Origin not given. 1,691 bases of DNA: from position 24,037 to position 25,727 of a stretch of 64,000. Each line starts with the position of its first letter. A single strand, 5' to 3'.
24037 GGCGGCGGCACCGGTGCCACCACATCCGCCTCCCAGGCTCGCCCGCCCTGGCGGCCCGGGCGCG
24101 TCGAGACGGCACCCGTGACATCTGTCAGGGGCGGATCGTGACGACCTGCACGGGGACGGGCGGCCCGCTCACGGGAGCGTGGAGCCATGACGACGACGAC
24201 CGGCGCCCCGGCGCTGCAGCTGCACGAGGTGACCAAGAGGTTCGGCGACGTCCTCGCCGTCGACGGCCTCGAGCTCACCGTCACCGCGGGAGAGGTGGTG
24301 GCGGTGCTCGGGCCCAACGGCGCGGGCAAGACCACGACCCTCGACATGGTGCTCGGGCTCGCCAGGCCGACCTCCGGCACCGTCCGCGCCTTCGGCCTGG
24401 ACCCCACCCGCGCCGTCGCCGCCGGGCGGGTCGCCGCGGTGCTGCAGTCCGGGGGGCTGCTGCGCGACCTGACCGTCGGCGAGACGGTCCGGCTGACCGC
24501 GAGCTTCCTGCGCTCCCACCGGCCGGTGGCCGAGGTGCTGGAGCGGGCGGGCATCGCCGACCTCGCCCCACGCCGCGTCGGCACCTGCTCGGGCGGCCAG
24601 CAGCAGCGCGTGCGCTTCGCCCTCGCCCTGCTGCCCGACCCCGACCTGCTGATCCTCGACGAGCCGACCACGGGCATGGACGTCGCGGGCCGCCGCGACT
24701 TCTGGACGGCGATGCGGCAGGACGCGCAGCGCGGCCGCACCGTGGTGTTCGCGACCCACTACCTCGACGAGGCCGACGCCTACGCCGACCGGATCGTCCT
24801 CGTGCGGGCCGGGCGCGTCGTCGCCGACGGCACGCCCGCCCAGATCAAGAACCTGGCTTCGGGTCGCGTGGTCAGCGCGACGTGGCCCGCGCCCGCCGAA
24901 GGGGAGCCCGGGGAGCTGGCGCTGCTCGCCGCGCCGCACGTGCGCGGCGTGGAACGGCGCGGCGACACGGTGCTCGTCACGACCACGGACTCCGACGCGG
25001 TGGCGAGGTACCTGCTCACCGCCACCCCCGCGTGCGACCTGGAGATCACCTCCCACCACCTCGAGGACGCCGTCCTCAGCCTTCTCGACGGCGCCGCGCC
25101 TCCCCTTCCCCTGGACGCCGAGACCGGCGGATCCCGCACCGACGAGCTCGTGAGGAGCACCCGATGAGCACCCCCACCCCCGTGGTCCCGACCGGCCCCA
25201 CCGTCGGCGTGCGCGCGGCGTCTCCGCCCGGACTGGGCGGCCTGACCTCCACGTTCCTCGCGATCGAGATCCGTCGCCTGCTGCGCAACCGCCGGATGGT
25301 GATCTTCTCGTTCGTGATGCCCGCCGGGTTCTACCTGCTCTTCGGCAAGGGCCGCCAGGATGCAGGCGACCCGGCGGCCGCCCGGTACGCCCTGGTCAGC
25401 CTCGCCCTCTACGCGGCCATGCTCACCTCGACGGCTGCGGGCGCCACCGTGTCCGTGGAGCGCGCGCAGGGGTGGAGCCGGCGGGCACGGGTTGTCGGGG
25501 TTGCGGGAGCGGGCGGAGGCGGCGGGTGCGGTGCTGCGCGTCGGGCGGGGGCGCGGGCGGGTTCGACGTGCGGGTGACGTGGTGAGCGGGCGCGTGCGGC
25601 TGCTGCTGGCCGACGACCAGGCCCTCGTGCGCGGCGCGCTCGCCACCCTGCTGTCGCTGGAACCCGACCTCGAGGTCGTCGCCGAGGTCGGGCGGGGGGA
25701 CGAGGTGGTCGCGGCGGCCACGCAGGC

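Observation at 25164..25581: Deletion scar inside an ABC-transporter / two-component module leaves an orphan response regulator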

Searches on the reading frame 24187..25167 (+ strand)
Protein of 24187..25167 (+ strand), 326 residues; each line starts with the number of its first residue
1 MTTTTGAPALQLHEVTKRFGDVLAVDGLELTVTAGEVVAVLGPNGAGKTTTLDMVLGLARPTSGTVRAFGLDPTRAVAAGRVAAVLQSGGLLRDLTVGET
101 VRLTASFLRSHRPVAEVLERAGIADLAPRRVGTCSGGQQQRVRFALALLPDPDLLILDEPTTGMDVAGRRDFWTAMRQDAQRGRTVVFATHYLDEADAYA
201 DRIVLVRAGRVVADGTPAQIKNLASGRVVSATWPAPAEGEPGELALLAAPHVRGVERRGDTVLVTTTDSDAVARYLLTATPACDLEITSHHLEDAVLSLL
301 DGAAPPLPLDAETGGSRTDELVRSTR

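Call 3: search_protein_families(library=pfam, proteins=[window:24187-25167:+], max_evalue=1)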
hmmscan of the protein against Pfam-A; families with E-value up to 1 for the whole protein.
window:24187-25167:+ (326 aa): 18 families
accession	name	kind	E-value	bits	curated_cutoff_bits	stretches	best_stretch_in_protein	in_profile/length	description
PF00005.33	ABC_tran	-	1.8e-29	103.5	25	1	26-162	2-137/137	ABC transporter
PF13304.12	AAA_21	-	1.8e-10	41.8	27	2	140-191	243-298/304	AAA domain, putative AbiEii toxin, Type IV TA system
PF13604.12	AAA_30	-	0.0026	18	27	1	33-145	15-82/191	AAA domain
PF13555.12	AAA_29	-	0.0093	16.1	27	1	31-58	18-45/61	P-loop containing region of AAA domain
PF00270.35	DEAD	-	0.033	14.4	26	1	33-180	12-145/167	DEAD/DEAH box helicase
PF13476.12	AAA_23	-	0.063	14.3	27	1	37-53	21-37/201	AAA domain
PF13401.12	AAA_22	-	0.063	14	27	1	37-62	7-35/130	AAA domain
PF13558.12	SbcC_Walker_B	-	0.065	13.9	27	0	130-174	29-86/90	SbcC/RAD50-like, Walker B motif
PF12399.14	BCA_ABC_TP_C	-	0.084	12.9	25.5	1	210-222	1-13/27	Branched-chain amino acid ATP-binding cassette transporter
PF00448.28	SRP54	-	0.086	12.9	22.7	1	37-79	3-45/196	SRP54-type protein, GTPase domain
PF25199.1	nSTAND_NTPase5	-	0.088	13.1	34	1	33-52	39-58/145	Novel STAND NTPase 5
PF13732.12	DrrA1-3_C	-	0.1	13.8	27.4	1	215-289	1-65/81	ATP-binding protein DrrA1-3-like, C-terminal domain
PF13245.12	AAA_19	-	0.1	13.2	25.1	1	34-75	10-51/134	AAA domain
PF02463.25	SMC_N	-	0.1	12.5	40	1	36-56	25-48/220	RecF/RecN/SMC N terminal domain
PF19993.5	DO-GTPase2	-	0.12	12.5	27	1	36-54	1-19/226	Double-GTPase 2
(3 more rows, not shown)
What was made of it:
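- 24187..25167 (+): ABC transporter ATP-binding subunit, intact, 326 aa (NCBI MFN8076141.1). ABC_tran E 1.8e-29 (call 3).
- Checked: ABC ATPase: 24187-25167, intact, ABC_tran E 1.8e-29 (call 3).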

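Call 5: find_related_loci(query=window:24187-25164:+, collection=genome_contigs, flank=10000)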
Query window:24187-25164:+ (326 aa) in genome_contigs; peptide patterns used: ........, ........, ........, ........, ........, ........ (x = any residue, [..] = any of these).
599 stretches matched a pattern (row limit reached: there are more); 251 encode a relative of the query (tblastn E <= 1e-3); the best 80 are kept; 80 distinct loci.
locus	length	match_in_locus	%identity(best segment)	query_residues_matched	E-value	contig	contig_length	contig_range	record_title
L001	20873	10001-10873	72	4-299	3e-127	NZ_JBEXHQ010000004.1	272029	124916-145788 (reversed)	Micromonospora sp. NPDC005215 NPDC005215_290_D3.ctg-0004, whole genome shotgun sequence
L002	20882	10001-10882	71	1-299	3e-127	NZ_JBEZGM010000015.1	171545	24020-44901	Micromonospora sp. NPDC048835 NPDC048835_49_E5.ctg-0015, whole genome shotgun sequence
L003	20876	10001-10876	71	3-299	6e-127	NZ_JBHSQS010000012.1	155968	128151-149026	Micromonospora vulcania strain CGMCC 4.7144 spades_K_21_77_12, whole genome shotgun sequence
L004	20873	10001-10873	71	4-299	2e-126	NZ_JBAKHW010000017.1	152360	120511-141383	Micromonospora sp. CPCC 205539 Scaffold14_1, whole genome shotgun sequence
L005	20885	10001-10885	70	8-302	2e-126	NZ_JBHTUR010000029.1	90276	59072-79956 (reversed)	Nocardia sp. NPDC056564 NPDC056564_349_D7.ctg-0029, whole genome shotgun sequence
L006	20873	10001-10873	71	4-299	2e-126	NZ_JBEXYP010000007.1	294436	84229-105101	Micromonospora sp. NPDC005710 NPDC005710_291_E4.ctg-0007, whole genome shotgun sequence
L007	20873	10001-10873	71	4-299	5e-126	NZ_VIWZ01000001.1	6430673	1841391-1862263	Micromonospora taraxaci strain DSM 45885 Ga0310419_11, whole genome shotgun sequence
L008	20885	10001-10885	70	8-302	6e-126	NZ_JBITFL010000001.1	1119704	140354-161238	Nocardia sp. NPDC051052 NPDC051052_415_B8.ctg-0001, whole genome shotgun sequence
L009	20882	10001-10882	69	1-299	8e-126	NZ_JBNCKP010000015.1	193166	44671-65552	Micromonospora sp. DT201 NODE_15_length_193166_cov_29.999482, whole genome shotgun sequence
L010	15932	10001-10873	71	4-299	2e-125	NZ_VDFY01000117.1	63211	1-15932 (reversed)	Micromonospora orduensis strain S2509 NODE_19_length_63211_cov_12.1274_ID_37, whole genome shotgun sequence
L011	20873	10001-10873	71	4-299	1e-125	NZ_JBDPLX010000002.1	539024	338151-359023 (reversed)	Micromonospora sp. B9E7 B9E7_contig_2, whole genome shotgun sequence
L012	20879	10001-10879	70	2-299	2e-125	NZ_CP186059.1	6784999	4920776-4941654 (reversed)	Micromonospora sp. WMMD729 chromosome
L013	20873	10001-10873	71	4-299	1e-125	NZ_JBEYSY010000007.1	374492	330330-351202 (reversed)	Micromonospora sp. NPDC047644 NPDC047644_294_H7.ctg-0007, whole genome shotgun sequence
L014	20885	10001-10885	70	8-302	1e-125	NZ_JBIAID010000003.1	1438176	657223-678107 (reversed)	Nocardia sp. NPDC006044 NPDC006044_1_B3.ctg-0003, whole genome shotgun sequence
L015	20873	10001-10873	71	4-299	2e-125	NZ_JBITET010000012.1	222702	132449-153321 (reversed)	Micromonospora sp. NPDC051227 NPDC051227_120_D2.ctg-0012, whole genome shotgun sequence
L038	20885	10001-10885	68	9-305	2e-124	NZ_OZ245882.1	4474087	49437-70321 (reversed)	MAG: Cellulomonas sp. isolate 8f119074-f861-4b91-bf9d-a22aa10b4193 chromosome 1, complete sequence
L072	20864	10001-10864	65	7-299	7e-115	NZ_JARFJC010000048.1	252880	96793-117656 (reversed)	Luteipulveratus flavus strain YIM 133132 Scaffold48, whole genome shotgun sequence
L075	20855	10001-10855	65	10-299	1e-114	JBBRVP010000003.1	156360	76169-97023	MAG: Jiangellales bacterium isolate La3_metabat2.200 La3_metabat2.200_K_3806256_L_156360_cov_21.9976, whole genome shotg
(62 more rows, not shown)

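Call 7: find_encoding_contigs(protein=window:24187-25167:+, flank=6000, max_places=10)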
Protein window:24187-25167:+ (326 aa): no gene with exactly this product is on record in the collection.

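Call 9: find_homologous_proteins(query=window:24187-25164:+, max_evalue=1e-60)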
Query window:24187-25164:+ (326 aa): 7233 proteins with E <= 1e-60 among 8000 candidates; the best 120 are listed.
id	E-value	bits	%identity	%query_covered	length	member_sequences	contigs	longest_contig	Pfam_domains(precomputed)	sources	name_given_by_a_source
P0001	5.9e-203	691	100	100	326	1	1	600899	PF00005.34,PF13304.13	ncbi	ncbi:MAG: ABC transporter ATP-binding protein [Kineosporiaceae bacterium]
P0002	1.7e-122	427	72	91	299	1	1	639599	PF00005.34,PF13304.13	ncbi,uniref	ncbi:ABC transporter ATP-binding protein [Micromonospora sp. 067-2]|uniref:ABC transporter ATP-bindi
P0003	5.0e-122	425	72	91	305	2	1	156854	PF00005.34,PF13304.13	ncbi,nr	ncbi:ABC transporter ATP-binding protein [Micromonospora mirobrigensis]|nr:ABC transporter ATP-bindi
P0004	5.4e-122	425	72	91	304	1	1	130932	PF00005.34,PF13304.13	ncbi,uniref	ncbi:ABC transporter ATP-binding protein [Micromonospora costi]|uniref:ABC transporter ATP-binding p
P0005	1.1e-121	424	70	93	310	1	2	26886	PF00005.34,PF13304.13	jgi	jgi:ABC-2 type transport system ATP-binding protein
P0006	2.1e-121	423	72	91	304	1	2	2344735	PF00005.34,PF13304.13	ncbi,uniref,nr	ncbi:ABC transporter ATP-binding protein [Micromonospora costi]|uniref:ABC transporter ATP-binding p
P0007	1.8e-120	420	71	91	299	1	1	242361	PF00005.34,PF13304.13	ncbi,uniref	ncbi:ABC transporter ATP-binding protein [Micromonospora vinacea]|uniref:ABC transporter ATP-binding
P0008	2.1e-120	420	68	92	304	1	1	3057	PF00005.34,PF13304.13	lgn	-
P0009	2.2e-120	420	71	91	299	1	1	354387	PF13732.13,PF00005.34,PF13304.13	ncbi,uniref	ncbi:ABC transporter ATP-binding protein [Micromonospora sp. NPDC048986]|uniref:ABC transporter ATP-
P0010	3.2e-120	419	69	93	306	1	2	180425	PF00005.34,PF13304.13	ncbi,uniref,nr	ncbi:ABC transporter ATP-binding protein [Plantactinospora endophytica]|uniref:ABC transporter ATP-b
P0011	3.3e-120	419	69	89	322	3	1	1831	PF00005.34,PF13304.13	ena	-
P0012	4.6e-120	419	71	91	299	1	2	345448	PF13732.13,PF00005.34,PF13304.13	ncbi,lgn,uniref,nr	ncbi:ABC transporter ATP-binding protein [Micromonospora sp. MED01]|uniref:ABC transporter ATP-bindi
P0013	4.7e-120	419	71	91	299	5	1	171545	PF13732.13,PF00005.34,PF13304.13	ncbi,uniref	ncbi:ABC transporter ATP-binding protein [Micromonospora sp. NPDC048835]|uniref:ABC transporter ATP-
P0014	5.7e-120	419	71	91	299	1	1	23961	PF00005.34,PF13304.13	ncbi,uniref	ncbi:ABC transporter ATP-binding protein [Micromonospora vinacea]|uniref:ABC transporter ATP-binding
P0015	7.0e-120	418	69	92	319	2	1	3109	PF00005.34,PF13304.13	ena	-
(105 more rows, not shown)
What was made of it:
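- Tried and rejected: The best non-self ATPase is 72% identical (call 9).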

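Call 20: search_protein_families(library=pfam, proteins=[L075:10876-11664:+, L075:11675-12847:+, L038:10888-11670:+, L072:11712-12938:+], max_evalue=0.001)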
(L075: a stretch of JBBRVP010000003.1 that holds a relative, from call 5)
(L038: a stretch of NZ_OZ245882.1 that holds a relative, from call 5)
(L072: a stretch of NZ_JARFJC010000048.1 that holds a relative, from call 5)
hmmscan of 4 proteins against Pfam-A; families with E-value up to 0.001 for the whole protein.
L075:10876-11664:+ (263 aa): 4 families
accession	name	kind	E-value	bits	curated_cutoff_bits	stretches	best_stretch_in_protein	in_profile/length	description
PF01061.29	ABC2_membrane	-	1.5e-18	67.5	26.9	1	23-218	5-200/211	ABC-2 type transporter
PF12679.13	ABC2_membrane_2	-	1.2e-10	41.6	27.2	1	23-259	2-281/283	ABC-2 family transporter protein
PF12698.13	ABC2_membrane_3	-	1.4e-10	41.3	31.6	1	66-251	156-344/347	ABC-2 family transporter protein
PF13346.12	ABC2_membrane_5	-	7.5e-05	22.8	25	1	33-204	10-169/205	ABC-2 family transporter protein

L075:11675-12847:+ (391 aa): 1 family
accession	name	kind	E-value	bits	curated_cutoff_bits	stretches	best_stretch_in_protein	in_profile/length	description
PF07730.19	HisKA_3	-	1e-17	64.8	24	1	210-276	1-67/68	Histidine kinase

L038:10888-11670:+ (261 aa): 4 families
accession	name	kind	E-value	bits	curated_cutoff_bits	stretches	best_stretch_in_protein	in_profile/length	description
PF01061.29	ABC2_membrane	-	4e-14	53.1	26.9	1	28-222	10-206/211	ABC-2 type transporter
PF12698.13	ABC2_membrane_3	-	3.5e-12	46.5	31.6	1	71-251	161-346/347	ABC-2 family transporter protein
PF12679.13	ABC2_membrane_2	-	6.6e-07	29.3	27.2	1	26-257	5-281/283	ABC-2 family transporter protein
PF12730.13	ABC2_membrane_4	-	2.5e-06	28.1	27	1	27-167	4-150/179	ABC-2 family transporter protein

L072:11712-12938:+ (409 aa): 1 family
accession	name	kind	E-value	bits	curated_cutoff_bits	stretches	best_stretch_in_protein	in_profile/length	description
PF07730.19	HisKA_3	-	3.6e-19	69.5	24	1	213-277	1-65/68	Histidine kinase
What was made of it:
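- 25164..25481 (+): ABC-2 permease remnant: codons 1-106 of about 261-268, containing two hydrophobic segments and ending at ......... The orthologues are PF01061 ABC2_membrane (call 20).
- On ABC-2 exporter + HisKA_3/NarL two-component four-gene module (actinobacterial glyS-dus type): The window ORF has no PF01061 hit (call 3), whereas the orthologues hit it at 1e-14 to 1e-18 (call 20). The orthologues hit PF07730 at 1e-17 to 4e-19 (call 20).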

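Call 21: search_protein_families(library=ncbifam, proteins=[window:24187-25164:+, L075:10876-11664:+, L075:11675-12847:+], max_evalue=0.001)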
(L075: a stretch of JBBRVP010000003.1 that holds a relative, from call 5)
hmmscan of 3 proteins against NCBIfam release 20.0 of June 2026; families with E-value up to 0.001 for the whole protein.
window:24187-25164:+ (326 aa): 186 families (the best 25 are shown)
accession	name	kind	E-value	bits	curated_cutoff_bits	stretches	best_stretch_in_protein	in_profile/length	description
TIGR01188.1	drrA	subfamily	7e-58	196.3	312.45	1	17-295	1-291/302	daunorubicin resistance ABC transporter, ATP-binding protein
NF010060.0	PRK13537.1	equivalog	3e-50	170.9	521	1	6-283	12-292/314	nodulation factor ABC transporter ATP-binding protein NodI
NF010059.0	PRK13536.1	equivalog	9.7e-49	165.9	549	1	7-298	41-334/342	nodulation factor ABC transporter ATP-binding protein NodI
TIGR01288.1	nodI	equivalog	1.3e-47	162.3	424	1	9-299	4-296/303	nodulation factor ABC transporter ATP-binding protein NodI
NF033858.1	ABC2_perm_RbbA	equivalog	1.9e-44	151.8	1050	1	5-222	262-486/909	ribosome-associated ATPase/putative transporter RbbA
TIGR03864.1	PQQ_ABC_ATP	hypoth_equivalog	1.1e-43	149.4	302.25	1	9-230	1-229/236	ABC transporter, ATP-binding subunit, PQQ-dependent alcohol dehydrogenase system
NF053840.1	MnTportMntADein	equivalog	4.8e-41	140.9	400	1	10-222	2-221/240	manganese ABC transporter ATP-binding protein MntA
NF010068.0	PRK13548.1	equivalog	6e-40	137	261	1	9-220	5-230/261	heme ABC transporter ATP-binding protein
TIGR03873.1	F420-0_ABC_ATP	hypoth_equivalog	1.9e-39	135.5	372.4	1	10-220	2-224/256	putative F420-0 ABC transporter ATP-binding protein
TIGR03265.1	PhnT2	equivalog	2e-38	132.5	457.7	1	8-222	3-224/353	putative 2-aminoethylphosphonate ABC transporter ATP-binding protein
NF006987.0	PRK09452.1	equivalog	1e-37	129.8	482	1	5-221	13-236/378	spermidine/putrescine ABC transporter ATP-binding protein PotA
TIGR00968.1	3a0106s01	subfamily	3.8e-37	128.1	342.75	1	11-227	2-225/237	sulfate ABC transporter ATP-binding protein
NF047930.1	ABC_ATP_B6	equivalog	8.5e-37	126.9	670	1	9-229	2-232/510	putative B6 ABC transporter ATP-binding protein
NF040873.1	AztA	equivalog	3.2e-36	124.7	220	1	19-203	2-189/191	zinc ABC transporter ATP-binding protein AztA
TIGR03740.1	galliderm_ABC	subfamily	4.7e-36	124.6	309.75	1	10-221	1-212/223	lantibiotic protection ABC transporter ATP-binding subunit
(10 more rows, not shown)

L075:10876-11664:+ (263 aa): 4 families
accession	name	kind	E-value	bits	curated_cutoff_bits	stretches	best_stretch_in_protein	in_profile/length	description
TIGR00025.1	Mtu_efflux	paralog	9.4e-08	31.9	146.9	1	34-223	3-196/238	ABC transporter efflux protein, DrrB family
TIGR01247.1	drrB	subfamily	5.9e-07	29.4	223.05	1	28-221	2-199/236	daunorubicin resistance ABC transporter membrane protein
NF038293.1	permease_SagH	equivalog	2.3e-06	26.7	450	1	71-230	178-339/370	SagH family ABC transporter permease subunit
NF011648.0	PRK15066.1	subfamily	2.3e-05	24.1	225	1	23-254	12-246/257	ABC transporter permease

L075:11675-12847:+ (391 aa): 5 families
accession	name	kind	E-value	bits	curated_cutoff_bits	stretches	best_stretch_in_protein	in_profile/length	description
NF008184.0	PRK10935.1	equivalog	4.3e-15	55.3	553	1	182-384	335-550/565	nitrate/nitrite two-component system sensor histidine kinase NarQ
NF052443.1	SensHisKinMctS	equivalog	2.5e-11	42.6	700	1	206-370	246-426/457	two-component system sensor histidine kinase MctS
NF008649.0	PRK11644.1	equivalog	1.3e-07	30.8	408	1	194-374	285-479/499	signal transduction histidine-protein kinase/phosphatase UhpB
NF052531.1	Strep_LiaS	equivalog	2.6e-07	30.2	450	1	190-351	115-284/328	envelope stress sensor histidine kinase LiaS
NF007896.0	PRK10600.1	equivalog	0.00038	19.2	578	0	194-371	372-563/598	nitrate/nitrite two-component system sensor histidine kinase NarX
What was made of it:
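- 24187..25167 (+): DrrA-subfamily-like but below the curated cut-off (call 21).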

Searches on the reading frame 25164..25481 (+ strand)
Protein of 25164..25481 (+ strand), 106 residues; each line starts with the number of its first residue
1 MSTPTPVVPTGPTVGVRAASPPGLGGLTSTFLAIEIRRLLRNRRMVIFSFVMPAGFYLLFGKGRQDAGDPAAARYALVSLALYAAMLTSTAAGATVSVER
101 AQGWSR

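Call 10: find_homologous_proteins(query=window:25164-25481:+, max_evalue=0.00001)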
Query seq(106 aa) (106 aa): 2 proteins with E <= 0.00001 among 36 candidates.
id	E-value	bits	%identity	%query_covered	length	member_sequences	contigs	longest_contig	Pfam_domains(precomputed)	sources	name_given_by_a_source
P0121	6.2e-60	217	100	100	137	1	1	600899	-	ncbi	ncbi:MAG: hypothetical protein U0Q15_12070 [Kineosporiaceae bacterium]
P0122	1.2e-21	95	56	80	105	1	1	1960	-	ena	-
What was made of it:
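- No homologue of such a short form or fusion was found: 2 hits in 5.8 billion proteins, one being the ORF itself and the other a 105-aa sequence (56% identical) from a 1,960-nt contig (call 10).
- Tried and rejected: The best non-self permease N-terminus is 56% identical, a 105-aa sequence from a 1,960-nt contig (call 10).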

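Call 11: find_encoding_contigs(protein=P0121, flank=6000, max_places=5)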
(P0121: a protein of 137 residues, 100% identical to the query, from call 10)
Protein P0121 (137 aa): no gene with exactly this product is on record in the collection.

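Call 55: list_cluster_members(proteins=[P0121, P0001])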
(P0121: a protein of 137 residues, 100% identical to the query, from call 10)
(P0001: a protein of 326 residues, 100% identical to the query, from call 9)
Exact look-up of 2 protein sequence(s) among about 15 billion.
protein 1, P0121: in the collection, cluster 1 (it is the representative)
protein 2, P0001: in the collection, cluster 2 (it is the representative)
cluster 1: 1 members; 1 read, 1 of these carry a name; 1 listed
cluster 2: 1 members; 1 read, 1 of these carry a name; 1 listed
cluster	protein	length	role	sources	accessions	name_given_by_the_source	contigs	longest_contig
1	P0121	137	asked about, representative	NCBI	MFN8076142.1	MAG: hypothetical protein U0Q15_12070 [Kineosporiaceae bacterium]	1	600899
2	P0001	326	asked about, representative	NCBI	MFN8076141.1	MAG: ABC transporter ATP-binding protein [Kineosporiaceae bacterium]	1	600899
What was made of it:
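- The source is a MAG (calls 9, 10, 55).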

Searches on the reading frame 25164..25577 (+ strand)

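Call 3: search_protein_families(library=pfam, proteins=[window:25164-25577:+], max_evalue=1)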
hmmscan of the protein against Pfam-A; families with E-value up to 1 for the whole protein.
window:25164-25577:+ (137 aa): 1 family
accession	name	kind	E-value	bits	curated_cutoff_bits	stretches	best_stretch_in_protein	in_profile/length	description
PF07331.16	TctB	-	0.0032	18.1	29.1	1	22-62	87-130/137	Tripartite tricarboxylate transporter TctB family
